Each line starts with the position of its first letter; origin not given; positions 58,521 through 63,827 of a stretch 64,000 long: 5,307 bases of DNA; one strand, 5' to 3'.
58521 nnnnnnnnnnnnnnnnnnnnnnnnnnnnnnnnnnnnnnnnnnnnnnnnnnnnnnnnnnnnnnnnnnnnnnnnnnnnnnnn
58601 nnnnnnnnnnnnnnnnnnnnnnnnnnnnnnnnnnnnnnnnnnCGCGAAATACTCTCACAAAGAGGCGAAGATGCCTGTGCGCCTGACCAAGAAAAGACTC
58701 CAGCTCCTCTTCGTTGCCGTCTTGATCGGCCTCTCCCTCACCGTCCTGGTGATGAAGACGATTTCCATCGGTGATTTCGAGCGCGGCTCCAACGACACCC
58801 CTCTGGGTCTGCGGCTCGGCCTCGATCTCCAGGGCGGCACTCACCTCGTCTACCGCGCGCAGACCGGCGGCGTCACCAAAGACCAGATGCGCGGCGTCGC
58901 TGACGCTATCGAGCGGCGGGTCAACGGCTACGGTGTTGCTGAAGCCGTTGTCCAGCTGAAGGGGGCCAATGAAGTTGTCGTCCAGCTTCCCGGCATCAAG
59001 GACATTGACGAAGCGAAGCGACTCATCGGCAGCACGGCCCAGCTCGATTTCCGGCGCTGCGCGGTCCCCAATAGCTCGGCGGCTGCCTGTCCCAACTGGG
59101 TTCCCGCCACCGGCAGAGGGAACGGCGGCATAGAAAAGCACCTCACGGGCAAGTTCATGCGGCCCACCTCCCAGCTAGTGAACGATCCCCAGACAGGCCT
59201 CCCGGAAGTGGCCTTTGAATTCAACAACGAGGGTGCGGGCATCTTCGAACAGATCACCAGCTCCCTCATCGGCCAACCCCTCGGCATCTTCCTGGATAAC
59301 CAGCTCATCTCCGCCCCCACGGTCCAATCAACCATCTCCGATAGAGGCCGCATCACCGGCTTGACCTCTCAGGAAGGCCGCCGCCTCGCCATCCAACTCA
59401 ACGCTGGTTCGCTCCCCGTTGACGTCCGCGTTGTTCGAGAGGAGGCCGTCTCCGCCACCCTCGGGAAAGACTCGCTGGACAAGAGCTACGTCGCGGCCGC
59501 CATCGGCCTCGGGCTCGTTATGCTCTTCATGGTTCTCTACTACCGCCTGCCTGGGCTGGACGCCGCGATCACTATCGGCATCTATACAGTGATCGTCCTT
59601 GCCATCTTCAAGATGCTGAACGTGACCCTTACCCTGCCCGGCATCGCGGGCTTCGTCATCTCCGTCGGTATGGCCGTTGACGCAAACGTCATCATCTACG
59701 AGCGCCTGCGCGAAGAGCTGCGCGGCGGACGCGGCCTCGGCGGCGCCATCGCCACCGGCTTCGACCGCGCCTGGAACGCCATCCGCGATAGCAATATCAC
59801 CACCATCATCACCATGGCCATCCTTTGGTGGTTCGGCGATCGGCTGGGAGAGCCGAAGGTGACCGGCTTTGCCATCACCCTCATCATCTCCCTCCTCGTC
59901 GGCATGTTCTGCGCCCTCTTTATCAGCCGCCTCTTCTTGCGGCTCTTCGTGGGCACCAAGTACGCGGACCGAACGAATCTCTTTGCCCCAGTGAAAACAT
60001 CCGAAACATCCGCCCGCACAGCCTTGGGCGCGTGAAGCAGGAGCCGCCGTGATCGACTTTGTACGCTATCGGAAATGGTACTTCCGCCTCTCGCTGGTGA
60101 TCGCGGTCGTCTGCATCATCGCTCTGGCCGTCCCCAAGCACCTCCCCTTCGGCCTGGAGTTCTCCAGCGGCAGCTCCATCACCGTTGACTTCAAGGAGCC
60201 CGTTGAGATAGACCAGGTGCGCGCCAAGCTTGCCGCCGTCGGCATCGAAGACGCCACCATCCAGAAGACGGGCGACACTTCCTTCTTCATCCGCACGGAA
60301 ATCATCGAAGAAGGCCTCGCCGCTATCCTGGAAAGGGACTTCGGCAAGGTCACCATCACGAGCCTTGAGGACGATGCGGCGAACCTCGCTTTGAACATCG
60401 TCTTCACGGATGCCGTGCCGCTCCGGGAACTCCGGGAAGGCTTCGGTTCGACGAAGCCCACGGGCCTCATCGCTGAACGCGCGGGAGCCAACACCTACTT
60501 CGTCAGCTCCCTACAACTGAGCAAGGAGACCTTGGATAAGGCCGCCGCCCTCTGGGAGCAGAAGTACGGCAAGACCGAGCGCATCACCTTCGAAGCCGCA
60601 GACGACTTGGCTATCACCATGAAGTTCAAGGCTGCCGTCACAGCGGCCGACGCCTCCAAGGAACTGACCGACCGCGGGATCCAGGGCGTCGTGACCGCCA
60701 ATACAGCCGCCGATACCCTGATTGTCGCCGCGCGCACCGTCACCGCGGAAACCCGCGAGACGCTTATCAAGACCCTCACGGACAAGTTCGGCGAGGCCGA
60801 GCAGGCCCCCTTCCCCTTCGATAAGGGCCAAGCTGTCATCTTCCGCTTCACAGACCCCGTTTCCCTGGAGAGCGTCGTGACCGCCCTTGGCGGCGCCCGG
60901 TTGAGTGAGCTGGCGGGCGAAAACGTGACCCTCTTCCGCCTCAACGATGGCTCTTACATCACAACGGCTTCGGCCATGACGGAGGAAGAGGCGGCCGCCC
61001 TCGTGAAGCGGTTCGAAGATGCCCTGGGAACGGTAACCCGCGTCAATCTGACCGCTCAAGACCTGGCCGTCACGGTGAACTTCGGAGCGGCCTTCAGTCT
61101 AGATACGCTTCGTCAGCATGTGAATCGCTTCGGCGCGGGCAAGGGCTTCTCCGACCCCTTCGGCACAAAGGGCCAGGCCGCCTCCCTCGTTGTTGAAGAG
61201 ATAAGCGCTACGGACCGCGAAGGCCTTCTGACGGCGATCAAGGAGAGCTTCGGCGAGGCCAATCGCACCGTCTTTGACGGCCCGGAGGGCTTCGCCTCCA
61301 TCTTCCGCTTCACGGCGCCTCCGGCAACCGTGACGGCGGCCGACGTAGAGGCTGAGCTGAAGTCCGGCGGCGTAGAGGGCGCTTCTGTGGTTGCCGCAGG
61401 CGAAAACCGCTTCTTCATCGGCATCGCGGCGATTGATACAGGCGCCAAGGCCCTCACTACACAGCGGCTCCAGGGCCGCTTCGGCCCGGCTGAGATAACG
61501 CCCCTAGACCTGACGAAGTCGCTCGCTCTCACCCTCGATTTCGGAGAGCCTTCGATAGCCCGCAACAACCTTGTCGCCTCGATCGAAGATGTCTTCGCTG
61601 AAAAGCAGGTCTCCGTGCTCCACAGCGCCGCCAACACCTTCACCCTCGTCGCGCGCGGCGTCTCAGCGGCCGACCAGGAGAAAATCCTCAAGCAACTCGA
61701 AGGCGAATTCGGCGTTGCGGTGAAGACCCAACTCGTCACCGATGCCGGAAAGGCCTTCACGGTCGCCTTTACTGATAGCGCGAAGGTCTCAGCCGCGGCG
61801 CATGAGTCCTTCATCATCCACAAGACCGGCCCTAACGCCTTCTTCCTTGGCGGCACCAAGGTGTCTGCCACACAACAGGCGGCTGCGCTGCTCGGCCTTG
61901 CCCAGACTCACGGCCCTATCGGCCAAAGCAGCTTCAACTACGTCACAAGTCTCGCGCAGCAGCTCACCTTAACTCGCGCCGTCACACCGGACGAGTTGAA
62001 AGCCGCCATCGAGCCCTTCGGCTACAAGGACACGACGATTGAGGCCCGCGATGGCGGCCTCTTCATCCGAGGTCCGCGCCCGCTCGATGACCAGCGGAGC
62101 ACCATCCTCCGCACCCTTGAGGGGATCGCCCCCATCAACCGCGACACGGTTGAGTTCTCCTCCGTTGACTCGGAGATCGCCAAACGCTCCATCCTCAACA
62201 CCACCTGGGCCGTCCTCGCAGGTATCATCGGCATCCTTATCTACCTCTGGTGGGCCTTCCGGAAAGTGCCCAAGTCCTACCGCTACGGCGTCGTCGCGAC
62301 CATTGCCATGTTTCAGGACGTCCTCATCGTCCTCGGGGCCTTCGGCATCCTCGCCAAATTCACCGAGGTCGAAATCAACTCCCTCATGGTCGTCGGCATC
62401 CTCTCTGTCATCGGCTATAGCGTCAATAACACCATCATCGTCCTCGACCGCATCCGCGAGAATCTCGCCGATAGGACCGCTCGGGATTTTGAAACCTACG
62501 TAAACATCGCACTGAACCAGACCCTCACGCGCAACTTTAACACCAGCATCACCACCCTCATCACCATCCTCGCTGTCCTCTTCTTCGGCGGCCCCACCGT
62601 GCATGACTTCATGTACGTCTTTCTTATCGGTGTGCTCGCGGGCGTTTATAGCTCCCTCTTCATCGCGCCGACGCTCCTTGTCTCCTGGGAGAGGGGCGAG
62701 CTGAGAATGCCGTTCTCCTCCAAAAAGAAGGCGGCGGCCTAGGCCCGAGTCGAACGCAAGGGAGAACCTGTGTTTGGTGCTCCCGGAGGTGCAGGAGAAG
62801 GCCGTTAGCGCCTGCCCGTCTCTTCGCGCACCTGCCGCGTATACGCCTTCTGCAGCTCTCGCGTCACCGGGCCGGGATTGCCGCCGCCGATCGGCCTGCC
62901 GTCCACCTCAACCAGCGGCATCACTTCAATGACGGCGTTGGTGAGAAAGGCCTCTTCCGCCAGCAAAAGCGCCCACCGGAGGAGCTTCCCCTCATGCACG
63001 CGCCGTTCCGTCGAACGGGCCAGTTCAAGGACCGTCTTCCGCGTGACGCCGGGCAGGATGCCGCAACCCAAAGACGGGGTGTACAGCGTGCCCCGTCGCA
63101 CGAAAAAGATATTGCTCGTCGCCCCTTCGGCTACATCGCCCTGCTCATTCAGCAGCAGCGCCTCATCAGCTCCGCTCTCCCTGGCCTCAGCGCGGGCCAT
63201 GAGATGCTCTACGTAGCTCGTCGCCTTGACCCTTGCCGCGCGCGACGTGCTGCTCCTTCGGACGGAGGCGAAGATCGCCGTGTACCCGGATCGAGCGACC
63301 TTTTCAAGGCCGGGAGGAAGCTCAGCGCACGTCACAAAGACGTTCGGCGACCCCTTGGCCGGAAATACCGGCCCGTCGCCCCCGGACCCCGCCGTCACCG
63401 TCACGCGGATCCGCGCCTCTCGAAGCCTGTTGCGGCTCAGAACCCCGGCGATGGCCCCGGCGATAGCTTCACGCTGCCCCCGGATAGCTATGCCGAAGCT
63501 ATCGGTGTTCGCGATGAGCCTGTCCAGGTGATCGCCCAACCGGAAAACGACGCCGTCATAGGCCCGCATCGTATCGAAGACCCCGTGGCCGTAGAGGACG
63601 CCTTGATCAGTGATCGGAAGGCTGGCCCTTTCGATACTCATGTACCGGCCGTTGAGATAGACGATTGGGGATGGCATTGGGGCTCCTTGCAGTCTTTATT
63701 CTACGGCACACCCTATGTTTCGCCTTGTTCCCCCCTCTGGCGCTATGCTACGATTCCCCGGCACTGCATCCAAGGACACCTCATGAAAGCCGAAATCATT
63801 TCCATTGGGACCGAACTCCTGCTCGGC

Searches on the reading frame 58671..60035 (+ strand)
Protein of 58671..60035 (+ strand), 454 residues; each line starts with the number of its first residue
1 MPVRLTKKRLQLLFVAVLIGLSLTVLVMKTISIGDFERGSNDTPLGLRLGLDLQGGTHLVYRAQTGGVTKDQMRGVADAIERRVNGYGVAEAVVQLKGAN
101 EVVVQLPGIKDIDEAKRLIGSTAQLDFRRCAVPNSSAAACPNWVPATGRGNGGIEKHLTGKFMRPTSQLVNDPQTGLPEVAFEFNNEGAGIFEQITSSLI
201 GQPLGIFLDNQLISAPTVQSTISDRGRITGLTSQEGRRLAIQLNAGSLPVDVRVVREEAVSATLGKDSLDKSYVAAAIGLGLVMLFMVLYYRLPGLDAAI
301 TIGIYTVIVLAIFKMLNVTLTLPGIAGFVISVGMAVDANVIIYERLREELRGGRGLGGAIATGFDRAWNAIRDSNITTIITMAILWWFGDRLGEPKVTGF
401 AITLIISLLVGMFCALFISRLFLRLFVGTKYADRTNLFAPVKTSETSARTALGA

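Call 41: search_protein_families(library=pfam, proteins=[window:58671-60035:+], max_evalue=0.00001)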
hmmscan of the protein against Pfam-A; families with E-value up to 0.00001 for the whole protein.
window:58671-60035:+ (454 aa): 5 families
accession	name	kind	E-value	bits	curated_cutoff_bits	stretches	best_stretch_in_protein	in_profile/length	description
PF22599.2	SecDF_P1_head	-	1.6e-23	83.2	27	1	168-250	30-114/114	SecDF, P1 head subdomain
PF21760.3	SecD_1st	-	4.4e-21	74.5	27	1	77-129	5-57/60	Protein translocase subunit SecDF, P1 domain, N-terminal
PF02355.23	SecD_SecF_C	-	2.2e-14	53.7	20.5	1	251-423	12-183/189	Protein export membrane protein SecD/SecF, C-terminal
PF07549.19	Sec_GG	-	9.2e-06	25.5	20.3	0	46-65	7-26/28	SecD/SecF GG Motif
PF03176.21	MMPL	-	9.2e-06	25.3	20.5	0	295-388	178-268/333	MMPL family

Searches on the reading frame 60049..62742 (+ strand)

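Call 41: search_protein_families(library=pfam, proteins=[window:60049-62742:+], max_evalue=0.00001)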
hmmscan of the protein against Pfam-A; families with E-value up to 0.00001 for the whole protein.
window:60049-62742:+ (897 aa): 1 family
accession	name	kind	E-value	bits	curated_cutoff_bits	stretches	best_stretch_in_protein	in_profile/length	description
PF02355.23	SecD_SecF_C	-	3.3e-47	160.8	20.5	1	697-881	12-187/189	Protein export membrane protein SecD/SecF, C-terminal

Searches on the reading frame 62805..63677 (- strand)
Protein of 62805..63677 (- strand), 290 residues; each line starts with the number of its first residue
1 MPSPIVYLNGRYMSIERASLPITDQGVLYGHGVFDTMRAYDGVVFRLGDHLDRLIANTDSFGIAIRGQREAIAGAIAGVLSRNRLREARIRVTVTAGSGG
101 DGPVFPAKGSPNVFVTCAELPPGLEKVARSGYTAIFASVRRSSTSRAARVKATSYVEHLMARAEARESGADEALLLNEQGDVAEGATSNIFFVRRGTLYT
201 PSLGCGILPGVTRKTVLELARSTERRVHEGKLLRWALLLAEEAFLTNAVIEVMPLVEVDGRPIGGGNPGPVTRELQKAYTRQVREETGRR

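Call 41: search_protein_families(library=pfam, proteins=[window:62805-63677:-], max_evalue=0.00001)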
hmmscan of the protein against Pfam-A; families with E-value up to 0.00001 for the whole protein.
window:62805-63677:- (290 aa): 1 family
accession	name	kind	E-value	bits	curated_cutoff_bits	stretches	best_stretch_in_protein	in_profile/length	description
PF01063.24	Aminotran_4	-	2.4e-59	201.3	28.5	1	32-257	1-222/223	Amino-transferase class IV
